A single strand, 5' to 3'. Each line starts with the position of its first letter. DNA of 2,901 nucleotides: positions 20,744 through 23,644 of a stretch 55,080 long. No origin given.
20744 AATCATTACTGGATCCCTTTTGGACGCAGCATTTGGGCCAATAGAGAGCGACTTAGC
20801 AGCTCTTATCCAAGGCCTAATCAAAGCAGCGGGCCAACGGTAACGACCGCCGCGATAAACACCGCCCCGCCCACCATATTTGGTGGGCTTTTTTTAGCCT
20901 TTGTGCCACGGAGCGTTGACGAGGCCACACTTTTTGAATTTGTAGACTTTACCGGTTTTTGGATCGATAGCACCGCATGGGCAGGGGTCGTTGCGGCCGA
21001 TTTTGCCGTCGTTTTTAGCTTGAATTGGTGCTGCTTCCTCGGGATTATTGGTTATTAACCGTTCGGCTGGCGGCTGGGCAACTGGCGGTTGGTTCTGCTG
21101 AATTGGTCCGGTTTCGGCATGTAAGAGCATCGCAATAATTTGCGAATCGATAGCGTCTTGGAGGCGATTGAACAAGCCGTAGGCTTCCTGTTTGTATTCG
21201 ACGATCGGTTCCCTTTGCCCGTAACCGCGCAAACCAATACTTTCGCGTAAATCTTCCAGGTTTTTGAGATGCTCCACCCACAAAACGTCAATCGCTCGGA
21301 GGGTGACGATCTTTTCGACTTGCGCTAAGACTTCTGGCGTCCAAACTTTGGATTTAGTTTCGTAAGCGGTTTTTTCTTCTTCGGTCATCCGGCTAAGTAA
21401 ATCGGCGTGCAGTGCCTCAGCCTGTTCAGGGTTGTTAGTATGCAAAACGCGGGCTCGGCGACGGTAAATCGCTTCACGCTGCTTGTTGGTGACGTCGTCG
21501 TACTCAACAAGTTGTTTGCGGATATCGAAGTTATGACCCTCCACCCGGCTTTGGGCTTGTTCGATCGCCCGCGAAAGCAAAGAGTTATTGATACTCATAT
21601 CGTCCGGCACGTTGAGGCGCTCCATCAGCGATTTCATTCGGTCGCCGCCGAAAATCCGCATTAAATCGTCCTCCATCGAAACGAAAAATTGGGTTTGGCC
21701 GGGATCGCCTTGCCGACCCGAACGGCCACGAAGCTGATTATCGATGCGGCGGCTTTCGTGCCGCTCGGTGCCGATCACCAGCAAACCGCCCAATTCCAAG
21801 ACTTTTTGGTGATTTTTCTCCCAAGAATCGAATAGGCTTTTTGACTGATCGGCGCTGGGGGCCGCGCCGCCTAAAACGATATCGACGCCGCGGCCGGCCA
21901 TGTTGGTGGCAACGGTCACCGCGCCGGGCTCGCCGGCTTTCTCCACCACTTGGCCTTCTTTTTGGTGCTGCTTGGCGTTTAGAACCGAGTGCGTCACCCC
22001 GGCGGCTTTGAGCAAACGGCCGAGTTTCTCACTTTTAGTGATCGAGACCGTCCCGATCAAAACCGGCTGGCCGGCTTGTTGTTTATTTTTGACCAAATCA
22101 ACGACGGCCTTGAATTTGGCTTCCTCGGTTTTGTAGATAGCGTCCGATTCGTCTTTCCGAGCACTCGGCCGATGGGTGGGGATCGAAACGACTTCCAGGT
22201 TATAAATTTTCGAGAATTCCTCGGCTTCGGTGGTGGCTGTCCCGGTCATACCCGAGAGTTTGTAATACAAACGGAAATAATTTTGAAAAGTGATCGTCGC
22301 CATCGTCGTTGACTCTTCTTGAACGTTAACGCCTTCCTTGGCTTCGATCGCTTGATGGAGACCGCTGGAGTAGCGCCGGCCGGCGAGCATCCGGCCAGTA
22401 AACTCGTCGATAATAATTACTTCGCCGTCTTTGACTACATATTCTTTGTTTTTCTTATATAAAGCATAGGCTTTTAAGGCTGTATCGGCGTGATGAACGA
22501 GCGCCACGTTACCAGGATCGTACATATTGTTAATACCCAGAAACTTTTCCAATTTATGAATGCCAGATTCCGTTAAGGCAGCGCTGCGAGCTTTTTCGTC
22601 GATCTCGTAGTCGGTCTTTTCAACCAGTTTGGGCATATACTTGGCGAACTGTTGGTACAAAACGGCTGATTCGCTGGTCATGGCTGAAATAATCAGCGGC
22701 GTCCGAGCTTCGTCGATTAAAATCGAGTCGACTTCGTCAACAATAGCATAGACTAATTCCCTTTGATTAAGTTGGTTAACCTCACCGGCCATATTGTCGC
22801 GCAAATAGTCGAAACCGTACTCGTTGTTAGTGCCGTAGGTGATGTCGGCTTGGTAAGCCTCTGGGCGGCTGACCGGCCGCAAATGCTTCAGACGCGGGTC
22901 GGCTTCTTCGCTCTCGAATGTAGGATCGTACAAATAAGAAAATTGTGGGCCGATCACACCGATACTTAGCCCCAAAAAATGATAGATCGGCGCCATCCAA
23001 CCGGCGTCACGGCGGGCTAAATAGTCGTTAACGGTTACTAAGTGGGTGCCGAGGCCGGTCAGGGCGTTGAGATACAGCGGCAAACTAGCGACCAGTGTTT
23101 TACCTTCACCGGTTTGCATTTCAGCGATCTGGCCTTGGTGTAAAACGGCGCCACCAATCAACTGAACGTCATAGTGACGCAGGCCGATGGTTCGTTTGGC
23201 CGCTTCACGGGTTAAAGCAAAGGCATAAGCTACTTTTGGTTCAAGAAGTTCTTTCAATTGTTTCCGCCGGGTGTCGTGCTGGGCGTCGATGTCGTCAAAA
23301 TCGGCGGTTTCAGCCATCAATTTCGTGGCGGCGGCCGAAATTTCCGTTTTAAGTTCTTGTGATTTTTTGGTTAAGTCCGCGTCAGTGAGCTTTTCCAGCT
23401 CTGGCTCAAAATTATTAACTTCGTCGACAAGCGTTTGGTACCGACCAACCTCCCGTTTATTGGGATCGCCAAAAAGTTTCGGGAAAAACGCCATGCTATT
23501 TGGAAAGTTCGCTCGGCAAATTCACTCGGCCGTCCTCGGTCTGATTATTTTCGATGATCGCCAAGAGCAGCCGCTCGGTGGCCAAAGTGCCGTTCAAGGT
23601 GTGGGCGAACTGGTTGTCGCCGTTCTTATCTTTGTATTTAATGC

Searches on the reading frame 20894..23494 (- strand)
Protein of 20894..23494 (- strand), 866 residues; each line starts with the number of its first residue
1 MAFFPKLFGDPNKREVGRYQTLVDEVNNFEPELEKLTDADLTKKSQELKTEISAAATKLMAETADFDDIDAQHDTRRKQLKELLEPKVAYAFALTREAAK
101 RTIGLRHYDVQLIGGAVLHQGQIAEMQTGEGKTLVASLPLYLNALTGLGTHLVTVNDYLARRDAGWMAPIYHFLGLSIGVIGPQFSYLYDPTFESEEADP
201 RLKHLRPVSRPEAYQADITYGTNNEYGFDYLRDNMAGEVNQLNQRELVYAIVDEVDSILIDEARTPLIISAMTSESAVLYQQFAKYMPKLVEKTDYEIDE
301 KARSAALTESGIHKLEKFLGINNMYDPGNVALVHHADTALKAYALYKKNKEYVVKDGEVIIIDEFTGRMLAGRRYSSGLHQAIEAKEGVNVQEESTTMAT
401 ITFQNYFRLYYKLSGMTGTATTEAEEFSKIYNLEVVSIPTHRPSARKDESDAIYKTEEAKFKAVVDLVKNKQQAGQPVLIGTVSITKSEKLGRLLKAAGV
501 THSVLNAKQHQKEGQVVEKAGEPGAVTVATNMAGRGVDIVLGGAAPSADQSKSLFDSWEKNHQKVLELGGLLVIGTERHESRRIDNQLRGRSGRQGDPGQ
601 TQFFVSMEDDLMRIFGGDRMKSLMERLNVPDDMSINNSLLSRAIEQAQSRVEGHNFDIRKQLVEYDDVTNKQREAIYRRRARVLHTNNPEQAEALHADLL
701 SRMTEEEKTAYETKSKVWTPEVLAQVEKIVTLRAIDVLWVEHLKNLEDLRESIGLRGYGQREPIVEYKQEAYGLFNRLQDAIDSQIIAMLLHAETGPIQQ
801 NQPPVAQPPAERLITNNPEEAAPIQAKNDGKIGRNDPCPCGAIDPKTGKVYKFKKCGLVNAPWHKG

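Call 74: list_cluster_members(proteins=[window:20894-23494:-, window:23496-24701:-, P0138, P0137])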
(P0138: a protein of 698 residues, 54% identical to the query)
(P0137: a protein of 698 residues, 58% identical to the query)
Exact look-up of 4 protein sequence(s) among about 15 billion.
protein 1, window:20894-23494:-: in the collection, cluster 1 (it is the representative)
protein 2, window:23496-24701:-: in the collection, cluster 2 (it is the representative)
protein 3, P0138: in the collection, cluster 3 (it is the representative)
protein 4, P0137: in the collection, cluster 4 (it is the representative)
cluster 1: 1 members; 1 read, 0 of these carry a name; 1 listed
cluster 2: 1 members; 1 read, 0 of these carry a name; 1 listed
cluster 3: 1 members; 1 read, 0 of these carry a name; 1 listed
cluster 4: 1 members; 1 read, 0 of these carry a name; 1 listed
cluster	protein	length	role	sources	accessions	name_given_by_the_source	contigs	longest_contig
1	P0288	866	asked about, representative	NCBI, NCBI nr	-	-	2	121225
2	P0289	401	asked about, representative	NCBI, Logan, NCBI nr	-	-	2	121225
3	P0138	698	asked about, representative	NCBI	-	-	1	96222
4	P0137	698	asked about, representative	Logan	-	-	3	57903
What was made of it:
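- Tried and rejected: Cluster look-ups of SecA and SerS returned no names (call 74), so it remains unestablished.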
